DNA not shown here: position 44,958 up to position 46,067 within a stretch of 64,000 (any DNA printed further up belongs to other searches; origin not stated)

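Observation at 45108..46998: DHH/DHHA1 phosphoesterase, RNR-C-terminal-like fragment and ASCH protein in one accessory cluster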

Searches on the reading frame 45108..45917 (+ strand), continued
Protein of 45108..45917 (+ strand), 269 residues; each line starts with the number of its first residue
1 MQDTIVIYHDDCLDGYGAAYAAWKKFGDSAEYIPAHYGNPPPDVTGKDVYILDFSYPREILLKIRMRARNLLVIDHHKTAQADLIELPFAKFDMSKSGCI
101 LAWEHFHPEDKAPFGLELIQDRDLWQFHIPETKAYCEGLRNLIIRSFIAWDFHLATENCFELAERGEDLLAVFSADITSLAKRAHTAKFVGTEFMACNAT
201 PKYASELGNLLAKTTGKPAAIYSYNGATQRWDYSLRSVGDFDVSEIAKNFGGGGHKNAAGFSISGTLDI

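Call 35: find_related_loci(query=A1, collection=viral_contigs, flank=6000)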
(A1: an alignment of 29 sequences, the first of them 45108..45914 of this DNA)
Query A1 (269 aa) in viral_contigs; peptide patterns used: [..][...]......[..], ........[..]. (x = any residue, [..] = any of these).
600 stretches matched a pattern (row limit reached: there are more); 416 encode a relative of the query (tblastn E <= 1e-3); the best 80 are kept; 80 distinct loci.
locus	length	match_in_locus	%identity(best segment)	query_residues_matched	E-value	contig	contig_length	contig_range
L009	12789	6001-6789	62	2-264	4e-111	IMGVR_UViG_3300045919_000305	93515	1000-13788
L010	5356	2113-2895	57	2-262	8e-102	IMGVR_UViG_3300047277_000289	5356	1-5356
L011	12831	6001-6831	51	1-262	4e-83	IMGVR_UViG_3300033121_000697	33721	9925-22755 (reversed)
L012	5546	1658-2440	53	2-262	3e-82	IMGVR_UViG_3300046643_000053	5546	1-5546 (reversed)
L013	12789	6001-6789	42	5-269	4e-64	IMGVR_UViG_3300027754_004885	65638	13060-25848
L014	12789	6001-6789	42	5-269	5e-62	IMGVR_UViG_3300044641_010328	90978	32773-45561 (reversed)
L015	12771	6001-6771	42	5-263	5e-60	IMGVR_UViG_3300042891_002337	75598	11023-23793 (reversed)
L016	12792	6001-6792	40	4-269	7e-60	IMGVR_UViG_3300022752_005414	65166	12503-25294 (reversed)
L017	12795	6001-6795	41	1-263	1e-58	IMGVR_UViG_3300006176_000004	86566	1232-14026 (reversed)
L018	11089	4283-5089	41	1-267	2e-58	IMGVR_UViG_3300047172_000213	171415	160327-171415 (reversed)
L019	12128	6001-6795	41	1-263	4e-58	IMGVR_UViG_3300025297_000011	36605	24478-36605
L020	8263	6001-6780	43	6-263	4e-57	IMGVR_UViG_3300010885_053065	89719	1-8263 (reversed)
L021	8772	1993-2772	39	5-265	3e-57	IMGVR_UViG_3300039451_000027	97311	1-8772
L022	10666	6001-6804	41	6-264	7e-57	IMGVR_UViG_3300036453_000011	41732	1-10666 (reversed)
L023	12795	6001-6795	41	3-267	3e-56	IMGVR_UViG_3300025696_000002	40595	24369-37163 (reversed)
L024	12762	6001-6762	41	6-261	4e-56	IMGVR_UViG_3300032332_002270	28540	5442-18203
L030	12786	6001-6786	40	6-269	6e-54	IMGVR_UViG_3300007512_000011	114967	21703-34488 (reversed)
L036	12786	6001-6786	38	6-269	2e-52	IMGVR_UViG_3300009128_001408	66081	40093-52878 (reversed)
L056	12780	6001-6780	41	6-267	1e-49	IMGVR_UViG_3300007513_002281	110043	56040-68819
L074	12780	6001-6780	42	6-267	8e-48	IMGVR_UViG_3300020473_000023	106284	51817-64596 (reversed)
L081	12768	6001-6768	40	6-263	6e-47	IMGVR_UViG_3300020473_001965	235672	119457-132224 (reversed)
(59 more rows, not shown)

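Call 40: search_protein_families(library=pfam, proteins=[L015:6713-7297:+, L074:3939-4970:+, L081:5320-5973:+, L024:7469-8239:+, L015:9252-9722:+, L013:9758-10537:+, L024:2286-3443:+, L030:4957-5415:+, L036:1574-5137:+, L056:10147-10479:+], max_evalue=0.01)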
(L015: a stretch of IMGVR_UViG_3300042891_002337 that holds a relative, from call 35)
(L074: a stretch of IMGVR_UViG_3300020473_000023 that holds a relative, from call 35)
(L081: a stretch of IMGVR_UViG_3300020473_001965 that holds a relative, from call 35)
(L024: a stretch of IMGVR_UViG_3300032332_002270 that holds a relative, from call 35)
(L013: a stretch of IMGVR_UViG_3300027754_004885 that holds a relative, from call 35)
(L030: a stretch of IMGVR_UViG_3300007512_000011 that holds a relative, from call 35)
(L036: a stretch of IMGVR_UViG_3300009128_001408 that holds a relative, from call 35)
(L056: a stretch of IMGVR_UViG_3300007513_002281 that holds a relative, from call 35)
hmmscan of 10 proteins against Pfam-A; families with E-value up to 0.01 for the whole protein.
L015:6713-7297:+ (194 aa): 4 families
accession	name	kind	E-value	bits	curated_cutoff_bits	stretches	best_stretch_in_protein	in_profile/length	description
PF00383.29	dCMP_cyt_deam_1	-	3.4e-19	69.1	25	1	64-170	2-100/102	Cytidine and deoxycytidylate deaminase zinc-binding region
PF14437.12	MafB19-deam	-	1.4e-13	51.4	27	1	85-181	23-114/142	MafB19-like deaminase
PF14439.12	Bd3614-deam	-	0.00047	20.6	38.5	1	119-172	28-90/113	Bd3614-like deaminase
PF18750.7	SNAD4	-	0.0019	18.7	27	1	121-162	27-73/130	Secreted Novel AID/APOBEC-like Deaminase 4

L074:3939-4970:+ (343 aa): 6 families
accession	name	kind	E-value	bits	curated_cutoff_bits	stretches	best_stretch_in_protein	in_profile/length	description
PF01370.27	Epimerase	-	7.9e-45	153.6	20.9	1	14-272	1-240/240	NAD dependent epimerase/dehydratase family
PF16363.11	GDP_Man_Dehyd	-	1.7e-38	133.3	27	1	15-333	1-331/332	GDP-mannose 4,6 dehydratase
PF01073.25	3Beta_HSD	-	1.5e-16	60.7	22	1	15-259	1-230/280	3-beta hydroxysteroid dehydrogenase/isomerase family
PF02719.21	Polysacc_synt_2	-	2.4e-07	30.7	20.2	1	15-150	2-128/293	Polysaccharide biosynthesis protein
PF04321.23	RmlD_sub_bind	-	1.4e-06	28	27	1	13-186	2-137/287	RmlD substrate binding domain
PF07993.18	NAD_binding_4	-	0.00012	21.8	20.1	0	97-179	85-182/258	Male sterility protein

L081:5320-5973:+ (217 aa): 1 family
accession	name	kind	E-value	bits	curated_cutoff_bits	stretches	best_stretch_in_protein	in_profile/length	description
PF00265.24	TK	-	7e-34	117.6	20.6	1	36-205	5-174/176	Thymidine kinase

L024:7469-8239:+ (256 aa): 2 families
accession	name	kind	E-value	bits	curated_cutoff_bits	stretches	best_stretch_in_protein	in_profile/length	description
PF02777.23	Sod_Fe_C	-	2.4e-15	56.8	20.9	1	146-240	8-102/102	Iron/manganese superoxide dismutases, C-terminal domain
PF00081.27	Sod_Fe_N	-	0.0023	18.8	27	1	72-131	26-82/82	Iron/manganese superoxide dismutases, alpha-hairpin domain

L015:9252-9722:+ (156 aa): 0 families

L013:9758-10537:+ (259 aa): 0 families

L024:2286-3443:+ (385 aa): 0 families

L030:4957-5415:+ (152 aa): 0 families

L036:1574-5137:+ (1187 aa): 4 families
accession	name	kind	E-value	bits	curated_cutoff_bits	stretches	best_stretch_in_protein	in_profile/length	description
PF07733.18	DNA_pol3_alpha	-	1.6e-51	175.8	23.9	1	392-658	2-260/260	Bacterial DNA polymerase III alpha NTPase domain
PF17657.6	DNA_pol3_finger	-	5.2e-36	123.9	22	1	685-844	11-162/166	Bacterial DNA polymerase III alpha subunit finger domain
PF02811.25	PHP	-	7e-26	92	26.4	1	20-253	2-162/164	PHP domain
PF14579.12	HHH_6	-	1.1e-07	32.3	25.6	1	923-1007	2-84/90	Helix-hairpin-helix motif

L056:10147-10479:+ (110 aa): 0 families

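Call 49: predict_structure(alignment_id=A1)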
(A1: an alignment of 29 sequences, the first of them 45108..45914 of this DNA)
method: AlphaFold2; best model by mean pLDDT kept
length: 269 residues; sequences in the alignment: 29
mean_pLDDT: 95.7   pTM: 0.85
mean pLDDT of the five models: 95.7, 95.0, 95.0, 93.9, 93.7
residues with pLDDT >= 90: 253; 70-90: 14; 50-70: 2; < 50: 0
segments of 3 or more residues with pLDDT < 50: none
pLDDT, mean of each block of 10 residues (from residue 1): 92 96 98 94 98 97 98 95 96 98 98 98 95 97 96 95 97 97 95 96 96 97 96 96 94 93 86
secondary structure, 60 per line:
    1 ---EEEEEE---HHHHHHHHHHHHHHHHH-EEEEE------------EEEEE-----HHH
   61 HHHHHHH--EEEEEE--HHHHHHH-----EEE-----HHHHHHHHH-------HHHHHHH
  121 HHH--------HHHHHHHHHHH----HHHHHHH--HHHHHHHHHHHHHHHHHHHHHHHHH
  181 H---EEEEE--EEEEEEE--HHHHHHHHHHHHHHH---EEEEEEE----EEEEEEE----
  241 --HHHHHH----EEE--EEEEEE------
elements in order: E4-9 H13-29 E31-35 E48-52 H58-67 E70-75 H78-84 E90-92 H98-106 H114-123 H132-142 H147-153 H156-181 E185-189 E192-198 H201-215 E219-225 E230-236 H243-248 E253-255 E258-263

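Call 54: fold_search(model_id=the predicted structure, library=pdb)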
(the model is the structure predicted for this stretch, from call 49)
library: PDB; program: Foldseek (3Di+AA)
matches with E <= 10: 1005; with E <= 0.001: 82
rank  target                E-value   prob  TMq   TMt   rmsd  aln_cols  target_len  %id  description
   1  6mtz_B                2.4e-14  1.00  0.39  0.31  14.2       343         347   17  Crystal structure of an uncharacterized protein from Helicobacter pylori G27 (released 2018-12-19)
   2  4ls9_A                1.5e-13  1.00  0.47  0.41  10.0       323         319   19  Structure of mycobacterial nrnA homolog reveals multifunctional nuclease activities (released 2014-07-16)
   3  6mtz_A                2.5e-13  1.00  0.43  0.34  14.2       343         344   15  Crystal structure of an uncharacterized protein from Helicobacter pylori G27 (released 2018-12-19)
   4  8iu7_D                1.4e-11  1.00  0.44  0.38  10.3       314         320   15  Structure of Staphylococcus aureus NrnA (Pde2) in complex with Mg2+ (released 2024-04-24)
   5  9r7o_D                1.5e-11  1.00  0.39  0.34  10.3       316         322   20  DhhP of Borrelia burgdorferi in complex with AMP (released 2026-01-21)
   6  5cet                  3.3e-11  1.00  0.48  0.41   9.4       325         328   18  Crystal structure of Rv2837c (released 2015-12-23)
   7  5jju_A                3.5e-11  1.00  0.47  0.41   9.3       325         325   18  Crystal structure of Rv2837c complexed with 5'-pApA and 5'-AMP (released 2016-05-04)
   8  8iu7_B                4.3e-11  1.00  0.43  0.37  10.1       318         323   17  Structure of Staphylococcus aureus NrnA (Pde2) in complex with Mg2+ (released 2024-04-24)
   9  5o4z                  4.8e-11  1.00  0.52  0.45   8.3       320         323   16  Structure of the inactive T.maritima PDE (TM1595) D80N D154N mutant with substrate 5'-pApA (released 2017-10-25)
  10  5xt3_A                8.4e-11  1.00  0.50  0.42   8.9       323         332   15  The catalytic domain of GdpP with c-di-GMP (released 2018-01-31)
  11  5o25_B                9.5e-11  1.00  0.59  0.50   7.4       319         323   16  Structure of wildtype T.maritima PDE (TM1595) in ligand-free state (released 2017-10-25)
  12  5xsp_A                1.0e-10  1.00  0.53  0.44   8.2       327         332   14  The catalytic domain of GdpP with 5'-pApA (released 2018-01-31)
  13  8ioo_C                1.2e-10  1.00  0.46  0.39   9.1       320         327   16  Crystal structure of Deinococcus radiodurans RecJ-like protein in complex with Mg2+ (released 2024-03-20)
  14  5o1u_B                1.9e-10  1.00  0.49  0.43   8.6       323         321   16  Structure of wildtype T.maritima PDE (TM1595) with AMP and Mn2+ (released 2017-10-25)
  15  5o7f_A                1.9e-10  1.00  0.48  0.42   8.8       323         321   15  Structure of the inactive T.maritima PDE (TM1595) D80N D154N mutant with GMP and Mn2+ (released 2017-10-25)
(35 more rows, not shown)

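Call 55: search_solved_structures(query=A1, max_evalue=0.001, show_alignments=4)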
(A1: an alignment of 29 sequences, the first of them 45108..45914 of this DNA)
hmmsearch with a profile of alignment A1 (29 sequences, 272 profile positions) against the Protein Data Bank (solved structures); distinct sequences matched with E-value up to 0.001: 14.
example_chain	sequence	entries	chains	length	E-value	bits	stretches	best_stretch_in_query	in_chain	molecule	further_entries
9r7o_A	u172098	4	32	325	1e-09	41.5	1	228-266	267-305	DHH family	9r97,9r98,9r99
8iu7_A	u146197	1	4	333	9.5e-09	38.3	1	201-268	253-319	Bifunctional oligoribonuclease and PAP phosphatase NrnA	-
3dev_A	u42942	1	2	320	6.2e-07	32.4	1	126-267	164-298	SH1221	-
9wbu_B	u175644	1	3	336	7.1e-07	32.1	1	214-266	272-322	Bifunctional oligoribonuclease and PAP phosphatase NrnA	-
5jju_A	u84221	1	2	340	7.4e-07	32.1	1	214-266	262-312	Uncharacterized protein Rv2837c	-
5cet_A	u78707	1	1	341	7.5e-07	32.1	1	214-266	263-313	Bifunctional oligoribonuclease and PAP phosphatase NrnA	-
6mtz_A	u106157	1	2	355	1.1e-06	31.6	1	181-265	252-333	HepC.19480.a.B1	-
5o1u_A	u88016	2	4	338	2.9e-06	30.1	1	209-265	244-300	Phosphodiesterase | TmPDE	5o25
5o4z_A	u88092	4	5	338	4.3e-06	29.6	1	209-265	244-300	DHH/DHHA1-type phosphodiesterase TM1595 | phosphodiesterase TM1595 | phosphodiesterase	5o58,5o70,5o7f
4ls9_A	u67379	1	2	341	5.6e-06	29.2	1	215-266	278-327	DHH family protein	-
9n0l_A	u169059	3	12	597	4.5e-05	26.3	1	51-266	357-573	Cyclic-di-AMP phosphodiesterase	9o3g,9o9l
5j21_A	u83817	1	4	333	0.00018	24.2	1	198-266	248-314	Bifunctional oligoribonuclease and PAP phosphatase NrnA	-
5ipp_A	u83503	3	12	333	0.00021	24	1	198-266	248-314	Bifunctional oligoribonuclease and PAP phosphatase NrnA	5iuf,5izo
8ioo_A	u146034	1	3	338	0.00059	22.6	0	226-264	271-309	RecJ-like protein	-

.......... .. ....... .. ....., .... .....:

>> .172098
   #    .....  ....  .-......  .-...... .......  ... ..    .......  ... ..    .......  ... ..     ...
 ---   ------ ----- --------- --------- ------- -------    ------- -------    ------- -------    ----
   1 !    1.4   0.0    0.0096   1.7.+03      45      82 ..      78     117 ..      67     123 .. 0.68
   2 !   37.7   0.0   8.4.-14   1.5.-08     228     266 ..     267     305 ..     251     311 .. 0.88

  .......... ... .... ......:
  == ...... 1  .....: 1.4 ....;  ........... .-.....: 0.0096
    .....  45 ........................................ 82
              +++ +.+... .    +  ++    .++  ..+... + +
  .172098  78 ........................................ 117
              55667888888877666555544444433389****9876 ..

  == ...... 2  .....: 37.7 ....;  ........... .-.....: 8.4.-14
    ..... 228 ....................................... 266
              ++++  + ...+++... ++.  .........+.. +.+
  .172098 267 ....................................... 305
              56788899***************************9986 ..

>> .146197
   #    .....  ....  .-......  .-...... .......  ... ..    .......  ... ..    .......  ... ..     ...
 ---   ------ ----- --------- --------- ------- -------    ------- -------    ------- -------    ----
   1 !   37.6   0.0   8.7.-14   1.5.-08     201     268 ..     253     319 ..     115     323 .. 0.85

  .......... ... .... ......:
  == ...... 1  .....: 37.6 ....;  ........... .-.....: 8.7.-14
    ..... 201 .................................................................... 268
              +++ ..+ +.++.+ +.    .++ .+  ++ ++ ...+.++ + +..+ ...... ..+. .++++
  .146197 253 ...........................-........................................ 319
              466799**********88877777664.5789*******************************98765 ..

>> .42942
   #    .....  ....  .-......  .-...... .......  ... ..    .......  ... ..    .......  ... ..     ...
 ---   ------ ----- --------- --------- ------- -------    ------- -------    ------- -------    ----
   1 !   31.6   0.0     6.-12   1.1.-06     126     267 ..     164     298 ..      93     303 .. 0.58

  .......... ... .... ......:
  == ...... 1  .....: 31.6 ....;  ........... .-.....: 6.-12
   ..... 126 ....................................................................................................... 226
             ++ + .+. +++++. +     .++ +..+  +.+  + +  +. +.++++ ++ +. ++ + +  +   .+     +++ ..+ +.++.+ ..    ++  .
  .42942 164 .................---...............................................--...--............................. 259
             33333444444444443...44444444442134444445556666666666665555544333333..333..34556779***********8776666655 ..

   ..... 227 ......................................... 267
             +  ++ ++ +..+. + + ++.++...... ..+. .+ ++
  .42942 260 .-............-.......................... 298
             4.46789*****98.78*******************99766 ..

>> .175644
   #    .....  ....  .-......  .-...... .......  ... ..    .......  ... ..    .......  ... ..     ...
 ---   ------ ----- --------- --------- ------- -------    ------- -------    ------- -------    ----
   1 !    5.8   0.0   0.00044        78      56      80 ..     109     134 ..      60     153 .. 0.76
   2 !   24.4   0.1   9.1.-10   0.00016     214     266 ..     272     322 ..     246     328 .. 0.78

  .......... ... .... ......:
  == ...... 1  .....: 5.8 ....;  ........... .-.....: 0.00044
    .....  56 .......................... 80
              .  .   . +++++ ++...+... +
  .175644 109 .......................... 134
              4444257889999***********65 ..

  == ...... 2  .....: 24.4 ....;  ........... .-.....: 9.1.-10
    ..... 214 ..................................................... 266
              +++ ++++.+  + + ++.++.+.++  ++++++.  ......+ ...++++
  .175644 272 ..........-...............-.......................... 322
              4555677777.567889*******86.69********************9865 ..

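Call 58: search_protein_families(library=pfam, proteins=[L005:7137-7667:+, L005:7669-8004:+, L007:5834-6214:+], max_evalue=0.05)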
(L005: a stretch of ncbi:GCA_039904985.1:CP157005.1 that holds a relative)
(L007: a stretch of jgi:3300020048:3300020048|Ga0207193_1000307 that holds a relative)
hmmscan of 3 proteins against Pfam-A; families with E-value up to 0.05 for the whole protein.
L005:7137-7667:+ (176 aa): 1 family
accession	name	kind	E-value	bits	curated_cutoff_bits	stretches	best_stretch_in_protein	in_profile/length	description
PF25185.1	Tad3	-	5e-28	97.7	27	1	3-133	2-118/119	Type I Thoeris inhibitor Tad3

L005:7669-8004:+ (111 aa): 0 families

L007:5834-6214:+ (126 aa): 1 family
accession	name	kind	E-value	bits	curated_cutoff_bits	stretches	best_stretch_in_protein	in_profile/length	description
PF16593.10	Cas9-BH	-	0.039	14.1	26.3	0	26-38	19-31/33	Bridge helix of CRISPR-associated endonuclease Cas9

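Call 61: search_protein_families(library=pfam, alignment_id=A3, max_evalue=0.001)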
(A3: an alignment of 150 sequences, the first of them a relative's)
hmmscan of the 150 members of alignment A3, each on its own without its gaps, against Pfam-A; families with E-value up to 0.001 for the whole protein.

A. member 1, L073:7368-7784:+ (139 aa): 4 families
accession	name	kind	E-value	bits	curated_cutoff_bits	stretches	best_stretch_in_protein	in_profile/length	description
PF00383.29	dCMP_cyt_deam_1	-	1.7e-21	76.5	25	1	8-114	2-100/102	Cytidine and deoxycytidylate deaminase zinc-binding region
PF14437.12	MafB19-deam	-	1.5e-15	57.7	27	1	17-121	11-106/142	MafB19-like deaminase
PF14439.12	Bd3614-deam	-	4e-07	30.5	38.5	1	31-117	10-91/113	Bd3614-like deaminase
PF18750.7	SNAD4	-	0.00081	19.9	27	0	67-105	29-72/130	Secreted Novel AID/APOBEC-like Deaminase 4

B. families by the number of members that match (of 150 scanned): 54 families (the first 25 are shown)
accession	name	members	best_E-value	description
PF01370.27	Epimerase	4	5e-51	NAD dependent epimerase/dehydratase family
PF16363.11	GDP_Man_Dehyd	4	5e-50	GDP-mannose 4,6 dehydratase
PF00265.24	TK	4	3.6e-37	Thymidine kinase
PF01073.25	3Beta_HSD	4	1.5e-14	3-beta hydroxysteroid dehydrogenase/isomerase family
PF04321.23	RmlD_sub_bind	4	8.9e-13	RmlD substrate binding domain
PF02719.21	Polysacc_synt_2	4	3.3e-10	Polysaccharide biosynthesis protein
PF07993.18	NAD_binding_4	3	2.1e-12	Male sterility protein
PF19905.4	DUF6378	3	1.8e-11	Domain of unknown function (DUF6378)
PF01844.29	HNH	3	1.9e-11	HNH endonuclease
PF00145.23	DNA_methylase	2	3e-29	C-5 cytosine-specific DNA methylase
PF00589.27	Phage_integrase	2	2.6e-23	Phage integrase family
PF00383.29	dCMP_cyt_deam_1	2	1.7e-21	Cytidine and deoxycytidylate deaminase zinc-binding region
PF00176.29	SNF2-rel_dom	2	7.7e-20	SNF2-related domain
PF12637.14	TSCPD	2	4e-09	TSCPD domain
PF14279.12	HNH_5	2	4.3e-09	HNH endonuclease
PF25185.1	Tad3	1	5e-28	Type I Thoeris inhibitor Tad3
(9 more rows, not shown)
